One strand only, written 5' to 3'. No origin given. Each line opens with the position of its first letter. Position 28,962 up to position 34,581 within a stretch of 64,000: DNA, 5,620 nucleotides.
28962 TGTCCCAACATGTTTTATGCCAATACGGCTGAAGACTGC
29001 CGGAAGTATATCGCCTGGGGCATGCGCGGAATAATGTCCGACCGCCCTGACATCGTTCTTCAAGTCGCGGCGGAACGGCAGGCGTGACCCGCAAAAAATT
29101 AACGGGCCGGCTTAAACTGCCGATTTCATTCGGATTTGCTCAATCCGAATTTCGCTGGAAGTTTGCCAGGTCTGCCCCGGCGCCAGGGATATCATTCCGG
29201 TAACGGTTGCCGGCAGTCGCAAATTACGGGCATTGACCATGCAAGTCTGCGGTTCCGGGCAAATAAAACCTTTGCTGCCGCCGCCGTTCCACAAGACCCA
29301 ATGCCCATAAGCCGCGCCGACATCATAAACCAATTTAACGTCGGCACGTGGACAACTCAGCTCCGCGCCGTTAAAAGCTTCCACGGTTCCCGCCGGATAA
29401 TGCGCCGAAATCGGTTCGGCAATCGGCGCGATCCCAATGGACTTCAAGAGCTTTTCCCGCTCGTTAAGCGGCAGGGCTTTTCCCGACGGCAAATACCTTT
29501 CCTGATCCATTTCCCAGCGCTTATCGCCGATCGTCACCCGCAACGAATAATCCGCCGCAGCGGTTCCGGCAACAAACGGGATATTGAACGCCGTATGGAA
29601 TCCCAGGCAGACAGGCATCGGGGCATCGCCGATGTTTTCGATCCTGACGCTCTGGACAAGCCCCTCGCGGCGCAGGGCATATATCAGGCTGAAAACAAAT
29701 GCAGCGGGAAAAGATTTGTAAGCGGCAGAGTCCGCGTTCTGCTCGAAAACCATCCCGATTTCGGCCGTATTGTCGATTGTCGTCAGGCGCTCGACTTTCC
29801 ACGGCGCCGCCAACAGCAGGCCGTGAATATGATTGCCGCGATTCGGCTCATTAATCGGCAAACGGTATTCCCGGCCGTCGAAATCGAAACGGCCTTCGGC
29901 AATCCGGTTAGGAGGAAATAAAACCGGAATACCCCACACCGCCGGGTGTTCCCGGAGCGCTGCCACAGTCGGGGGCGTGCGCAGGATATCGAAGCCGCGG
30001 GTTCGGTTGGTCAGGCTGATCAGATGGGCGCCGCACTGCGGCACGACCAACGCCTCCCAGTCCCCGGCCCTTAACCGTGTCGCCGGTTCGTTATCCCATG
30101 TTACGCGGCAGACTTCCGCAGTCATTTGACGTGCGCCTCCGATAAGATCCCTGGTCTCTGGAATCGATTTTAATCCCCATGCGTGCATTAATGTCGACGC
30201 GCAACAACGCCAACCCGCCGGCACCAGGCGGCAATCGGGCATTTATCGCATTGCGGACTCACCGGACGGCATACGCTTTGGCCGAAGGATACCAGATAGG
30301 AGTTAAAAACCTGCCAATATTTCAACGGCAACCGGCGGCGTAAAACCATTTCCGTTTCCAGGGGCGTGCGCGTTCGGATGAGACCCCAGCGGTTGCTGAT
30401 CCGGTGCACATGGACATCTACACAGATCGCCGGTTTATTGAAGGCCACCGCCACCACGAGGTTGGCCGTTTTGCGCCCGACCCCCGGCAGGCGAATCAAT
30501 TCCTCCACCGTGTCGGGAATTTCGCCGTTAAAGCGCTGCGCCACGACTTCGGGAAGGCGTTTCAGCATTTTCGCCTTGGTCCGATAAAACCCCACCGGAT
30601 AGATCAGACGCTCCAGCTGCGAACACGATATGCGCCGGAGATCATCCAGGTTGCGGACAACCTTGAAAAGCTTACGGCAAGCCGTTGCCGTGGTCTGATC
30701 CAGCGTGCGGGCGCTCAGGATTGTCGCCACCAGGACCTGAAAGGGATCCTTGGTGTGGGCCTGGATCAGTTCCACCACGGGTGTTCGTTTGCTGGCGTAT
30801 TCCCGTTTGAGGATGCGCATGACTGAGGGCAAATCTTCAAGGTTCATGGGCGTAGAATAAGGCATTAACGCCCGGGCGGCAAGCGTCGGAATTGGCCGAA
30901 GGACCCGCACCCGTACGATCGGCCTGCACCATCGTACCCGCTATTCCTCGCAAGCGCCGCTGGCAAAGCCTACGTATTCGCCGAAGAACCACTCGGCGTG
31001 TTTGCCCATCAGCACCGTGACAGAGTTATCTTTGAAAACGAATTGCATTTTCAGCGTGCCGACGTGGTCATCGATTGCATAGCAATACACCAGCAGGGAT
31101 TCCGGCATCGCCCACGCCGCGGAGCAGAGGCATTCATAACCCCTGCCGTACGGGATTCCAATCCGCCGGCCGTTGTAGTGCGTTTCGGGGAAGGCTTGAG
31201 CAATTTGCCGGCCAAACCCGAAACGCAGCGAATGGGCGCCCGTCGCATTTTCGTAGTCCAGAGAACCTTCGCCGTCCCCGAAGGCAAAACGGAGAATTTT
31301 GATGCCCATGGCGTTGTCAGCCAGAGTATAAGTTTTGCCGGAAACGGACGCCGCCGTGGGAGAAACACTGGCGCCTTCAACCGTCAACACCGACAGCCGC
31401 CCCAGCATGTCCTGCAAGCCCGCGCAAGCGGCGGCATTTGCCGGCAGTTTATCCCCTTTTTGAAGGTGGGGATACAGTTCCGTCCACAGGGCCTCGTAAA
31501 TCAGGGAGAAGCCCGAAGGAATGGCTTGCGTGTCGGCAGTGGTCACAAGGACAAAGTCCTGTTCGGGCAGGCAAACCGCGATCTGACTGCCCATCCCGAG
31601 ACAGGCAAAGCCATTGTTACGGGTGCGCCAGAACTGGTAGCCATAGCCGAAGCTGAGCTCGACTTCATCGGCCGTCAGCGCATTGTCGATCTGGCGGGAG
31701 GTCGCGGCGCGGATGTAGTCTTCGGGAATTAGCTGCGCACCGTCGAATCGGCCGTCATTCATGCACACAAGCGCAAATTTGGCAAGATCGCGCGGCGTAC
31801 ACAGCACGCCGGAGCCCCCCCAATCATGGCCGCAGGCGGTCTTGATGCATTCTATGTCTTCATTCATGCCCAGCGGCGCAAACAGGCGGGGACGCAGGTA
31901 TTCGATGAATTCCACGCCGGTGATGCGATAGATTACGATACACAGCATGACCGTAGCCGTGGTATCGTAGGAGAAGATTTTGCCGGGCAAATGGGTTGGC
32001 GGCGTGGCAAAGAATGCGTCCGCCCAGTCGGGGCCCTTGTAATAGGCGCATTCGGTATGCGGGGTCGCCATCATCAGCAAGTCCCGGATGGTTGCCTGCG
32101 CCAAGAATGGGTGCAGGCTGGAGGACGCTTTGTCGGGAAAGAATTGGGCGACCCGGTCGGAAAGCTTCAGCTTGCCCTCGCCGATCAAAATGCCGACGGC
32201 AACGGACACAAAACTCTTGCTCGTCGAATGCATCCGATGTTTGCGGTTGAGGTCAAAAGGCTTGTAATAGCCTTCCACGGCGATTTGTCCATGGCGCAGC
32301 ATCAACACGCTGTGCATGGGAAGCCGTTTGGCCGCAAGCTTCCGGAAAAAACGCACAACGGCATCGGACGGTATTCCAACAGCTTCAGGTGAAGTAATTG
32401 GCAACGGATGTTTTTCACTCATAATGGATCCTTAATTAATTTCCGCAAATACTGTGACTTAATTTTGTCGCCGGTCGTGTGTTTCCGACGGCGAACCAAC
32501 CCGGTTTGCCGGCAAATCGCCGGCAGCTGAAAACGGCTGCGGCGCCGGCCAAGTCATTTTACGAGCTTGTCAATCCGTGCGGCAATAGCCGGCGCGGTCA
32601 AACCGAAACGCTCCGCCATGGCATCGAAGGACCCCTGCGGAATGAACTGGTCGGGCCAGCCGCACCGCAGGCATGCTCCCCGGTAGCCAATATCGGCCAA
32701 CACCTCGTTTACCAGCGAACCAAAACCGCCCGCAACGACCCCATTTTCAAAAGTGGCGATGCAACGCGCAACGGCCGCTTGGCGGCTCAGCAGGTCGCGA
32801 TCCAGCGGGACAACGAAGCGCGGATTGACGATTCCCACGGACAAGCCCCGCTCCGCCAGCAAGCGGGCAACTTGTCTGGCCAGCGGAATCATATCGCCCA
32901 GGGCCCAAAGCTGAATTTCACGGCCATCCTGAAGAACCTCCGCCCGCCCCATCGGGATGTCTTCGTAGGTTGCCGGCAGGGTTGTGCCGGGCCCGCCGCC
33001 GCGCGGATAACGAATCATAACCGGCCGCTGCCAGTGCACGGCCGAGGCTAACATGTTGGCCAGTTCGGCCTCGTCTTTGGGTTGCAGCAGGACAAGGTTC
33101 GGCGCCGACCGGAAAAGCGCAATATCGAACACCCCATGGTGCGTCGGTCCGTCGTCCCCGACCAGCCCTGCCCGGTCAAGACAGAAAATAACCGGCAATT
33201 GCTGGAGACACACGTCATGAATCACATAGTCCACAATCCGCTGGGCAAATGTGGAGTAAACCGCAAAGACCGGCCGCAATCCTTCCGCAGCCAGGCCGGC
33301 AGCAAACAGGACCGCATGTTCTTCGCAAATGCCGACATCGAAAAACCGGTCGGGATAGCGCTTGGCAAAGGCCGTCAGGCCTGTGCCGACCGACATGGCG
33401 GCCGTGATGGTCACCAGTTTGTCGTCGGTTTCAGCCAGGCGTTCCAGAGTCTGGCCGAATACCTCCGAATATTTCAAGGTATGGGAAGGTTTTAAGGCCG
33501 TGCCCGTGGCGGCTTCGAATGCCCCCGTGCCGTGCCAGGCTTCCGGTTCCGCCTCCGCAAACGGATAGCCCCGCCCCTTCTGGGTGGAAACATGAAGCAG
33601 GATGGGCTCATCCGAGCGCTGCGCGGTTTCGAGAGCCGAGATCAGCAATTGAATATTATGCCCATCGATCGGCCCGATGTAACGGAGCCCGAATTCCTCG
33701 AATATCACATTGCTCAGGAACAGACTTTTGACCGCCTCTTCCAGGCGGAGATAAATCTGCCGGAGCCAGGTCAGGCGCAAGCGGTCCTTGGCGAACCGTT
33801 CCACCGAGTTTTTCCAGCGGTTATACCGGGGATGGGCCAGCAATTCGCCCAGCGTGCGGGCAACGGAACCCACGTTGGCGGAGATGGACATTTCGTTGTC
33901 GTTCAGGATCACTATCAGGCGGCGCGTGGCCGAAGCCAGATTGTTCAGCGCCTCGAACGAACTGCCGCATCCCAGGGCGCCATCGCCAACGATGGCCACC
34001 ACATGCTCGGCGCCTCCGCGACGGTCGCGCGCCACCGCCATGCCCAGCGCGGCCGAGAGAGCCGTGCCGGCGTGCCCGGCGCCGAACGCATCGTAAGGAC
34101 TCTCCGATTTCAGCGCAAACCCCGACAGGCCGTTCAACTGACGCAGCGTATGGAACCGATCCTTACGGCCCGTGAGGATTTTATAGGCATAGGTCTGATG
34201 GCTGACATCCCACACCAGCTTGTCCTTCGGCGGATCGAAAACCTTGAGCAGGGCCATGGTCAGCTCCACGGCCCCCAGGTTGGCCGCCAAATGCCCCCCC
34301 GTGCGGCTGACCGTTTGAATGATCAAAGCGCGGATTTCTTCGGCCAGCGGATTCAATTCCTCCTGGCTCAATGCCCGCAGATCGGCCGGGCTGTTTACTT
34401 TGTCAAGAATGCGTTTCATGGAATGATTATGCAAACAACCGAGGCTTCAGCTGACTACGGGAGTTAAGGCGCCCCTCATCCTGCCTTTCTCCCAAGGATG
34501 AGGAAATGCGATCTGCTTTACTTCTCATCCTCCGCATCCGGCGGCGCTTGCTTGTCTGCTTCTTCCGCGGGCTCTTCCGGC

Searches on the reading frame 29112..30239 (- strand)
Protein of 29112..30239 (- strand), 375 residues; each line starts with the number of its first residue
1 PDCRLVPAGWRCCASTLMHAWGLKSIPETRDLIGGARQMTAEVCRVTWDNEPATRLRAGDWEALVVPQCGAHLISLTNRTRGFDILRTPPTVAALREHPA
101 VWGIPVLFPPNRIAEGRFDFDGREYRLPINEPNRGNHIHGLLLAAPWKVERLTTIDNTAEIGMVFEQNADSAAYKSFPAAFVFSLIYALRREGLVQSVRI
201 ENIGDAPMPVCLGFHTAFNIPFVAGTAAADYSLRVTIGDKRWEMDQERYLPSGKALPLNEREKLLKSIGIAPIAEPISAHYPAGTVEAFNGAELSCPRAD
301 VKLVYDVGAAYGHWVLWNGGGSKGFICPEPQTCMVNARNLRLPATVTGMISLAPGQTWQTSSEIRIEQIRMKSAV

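Call 27: search_protein_families(library=pfam, proteins=[window:29112-30239:-], max_evalue=0.001)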
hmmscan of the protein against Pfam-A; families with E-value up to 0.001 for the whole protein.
window:29112-30239:- (375 aa): 1 family
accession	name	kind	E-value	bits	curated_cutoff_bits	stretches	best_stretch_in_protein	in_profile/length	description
PF01263.26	Aldose_epim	-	1.2e-37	130.4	27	1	63-364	12-298/299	Aldose 1-epimerase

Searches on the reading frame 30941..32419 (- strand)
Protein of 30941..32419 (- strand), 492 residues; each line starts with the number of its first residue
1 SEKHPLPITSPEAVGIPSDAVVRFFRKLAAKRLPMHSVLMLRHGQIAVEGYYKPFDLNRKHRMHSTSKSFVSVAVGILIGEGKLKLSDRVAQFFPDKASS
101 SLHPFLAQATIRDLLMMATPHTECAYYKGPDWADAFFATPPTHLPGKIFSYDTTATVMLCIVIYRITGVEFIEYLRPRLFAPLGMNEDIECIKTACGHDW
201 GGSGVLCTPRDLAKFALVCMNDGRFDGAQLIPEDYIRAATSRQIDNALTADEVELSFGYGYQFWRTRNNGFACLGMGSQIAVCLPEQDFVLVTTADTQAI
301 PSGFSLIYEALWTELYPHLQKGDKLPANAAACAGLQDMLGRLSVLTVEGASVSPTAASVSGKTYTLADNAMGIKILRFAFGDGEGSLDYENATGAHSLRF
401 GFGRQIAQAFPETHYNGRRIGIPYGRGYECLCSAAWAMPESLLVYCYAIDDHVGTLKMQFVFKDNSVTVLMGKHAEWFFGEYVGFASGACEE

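Call 27: search_protein_families(library=pfam, proteins=[window:30941-32419:-], max_evalue=0.001)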
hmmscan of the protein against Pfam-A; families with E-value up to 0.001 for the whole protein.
window:30941-32419:- (492 aa): 1 family
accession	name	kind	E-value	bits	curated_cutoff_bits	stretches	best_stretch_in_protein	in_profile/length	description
PF00144.29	Beta-lactamase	-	5.1e-28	98.6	27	1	24-296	4-309/329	Beta-lactamase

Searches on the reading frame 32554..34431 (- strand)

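Call 27: search_protein_families(library=pfam, proteins=[window:32554-34431:-], max_evalue=0.001)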
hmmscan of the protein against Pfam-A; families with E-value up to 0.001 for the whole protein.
window:32554-34431:- (625 aa): 7 families
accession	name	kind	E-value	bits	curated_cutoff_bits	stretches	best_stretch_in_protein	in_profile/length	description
PF13292.11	DXP_synthase_N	-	7.4e-112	373.5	21.2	1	9-283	1-274/274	1-deoxy-D-xylulose-5-phosphate synthase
PF02779.29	Transket_pyr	-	3.7e-44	150.9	27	1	319-478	3-170/174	Transketolase, pyrimidine binding domain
PF02780.25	Transketolase_C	-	1.2e-22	80.5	25.9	1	495-616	1-124/124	Transketolase, C-terminal domain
PF00456.26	Transketolase_N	-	2.4e-07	30.5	22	0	30-188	6-192/334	Transketolase, thiamine diphosphate binding domain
PF02775.26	TPP_enzyme_C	-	1.4e-06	28.6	21.9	1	113-181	22-84/151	Thiamine pyrophosphate enzyme, C-terminal TPP binding domain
PF17147.9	PFOR_II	-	9.8e-05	23.1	27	1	508-579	5-76/102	Pyruvate:ferredoxin oxidoreductase core domain II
PF00676.26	E1_dh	-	0.00087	18.8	22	0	122-186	104-168/300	Dehydrogenase E1 component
